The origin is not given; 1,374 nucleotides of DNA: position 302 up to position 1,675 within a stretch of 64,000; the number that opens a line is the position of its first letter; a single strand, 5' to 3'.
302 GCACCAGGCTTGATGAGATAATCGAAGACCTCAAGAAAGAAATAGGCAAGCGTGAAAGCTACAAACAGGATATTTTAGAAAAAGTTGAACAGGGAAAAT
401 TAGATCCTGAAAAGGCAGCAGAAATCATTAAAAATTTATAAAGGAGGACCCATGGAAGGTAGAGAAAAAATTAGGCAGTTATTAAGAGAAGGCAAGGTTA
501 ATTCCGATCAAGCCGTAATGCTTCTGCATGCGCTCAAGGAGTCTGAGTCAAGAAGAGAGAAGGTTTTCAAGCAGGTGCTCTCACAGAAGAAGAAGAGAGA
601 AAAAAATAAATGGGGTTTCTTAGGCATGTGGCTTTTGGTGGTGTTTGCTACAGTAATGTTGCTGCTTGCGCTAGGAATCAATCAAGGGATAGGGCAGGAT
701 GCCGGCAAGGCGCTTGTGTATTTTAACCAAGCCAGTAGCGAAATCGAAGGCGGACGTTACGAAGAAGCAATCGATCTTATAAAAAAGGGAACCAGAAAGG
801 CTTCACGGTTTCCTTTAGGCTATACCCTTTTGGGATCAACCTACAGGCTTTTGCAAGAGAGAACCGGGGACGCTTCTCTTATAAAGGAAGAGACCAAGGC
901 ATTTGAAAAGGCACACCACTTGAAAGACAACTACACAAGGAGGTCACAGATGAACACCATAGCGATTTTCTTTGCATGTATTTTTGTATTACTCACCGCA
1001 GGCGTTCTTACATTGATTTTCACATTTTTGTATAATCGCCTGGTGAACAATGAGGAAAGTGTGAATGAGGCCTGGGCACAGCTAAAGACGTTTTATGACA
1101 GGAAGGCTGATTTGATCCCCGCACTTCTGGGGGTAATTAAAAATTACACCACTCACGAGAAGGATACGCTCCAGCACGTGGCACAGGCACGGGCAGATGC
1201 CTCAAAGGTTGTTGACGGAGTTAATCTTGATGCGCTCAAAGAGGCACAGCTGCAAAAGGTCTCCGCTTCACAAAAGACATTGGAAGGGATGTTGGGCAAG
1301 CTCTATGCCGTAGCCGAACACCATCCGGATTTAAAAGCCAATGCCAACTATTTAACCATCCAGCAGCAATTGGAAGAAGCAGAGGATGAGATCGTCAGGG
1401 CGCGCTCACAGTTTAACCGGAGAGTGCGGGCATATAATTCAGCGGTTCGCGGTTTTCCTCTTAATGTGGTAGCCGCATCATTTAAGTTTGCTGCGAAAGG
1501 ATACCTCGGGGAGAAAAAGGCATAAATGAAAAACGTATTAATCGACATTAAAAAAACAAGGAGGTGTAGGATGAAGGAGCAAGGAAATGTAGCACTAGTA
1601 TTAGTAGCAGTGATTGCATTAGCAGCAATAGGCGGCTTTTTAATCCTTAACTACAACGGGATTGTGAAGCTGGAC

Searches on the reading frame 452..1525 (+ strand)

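Call 34: search_protein_families(library=pfam, proteins=[window:452-1525:+], max_evalue=0.001)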
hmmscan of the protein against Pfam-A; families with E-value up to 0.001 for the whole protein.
window:452-1525:+ (357 aa): 2 families
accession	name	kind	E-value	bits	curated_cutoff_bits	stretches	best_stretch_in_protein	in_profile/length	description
PF04011.17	LemA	-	6.7e-38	130.3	26.2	1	207-352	1-135/149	LemA family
PF22746.1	SHOCT-like_DUF2089-C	-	0.0001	22.2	27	0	4-32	3-31/32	SHOCT-like domain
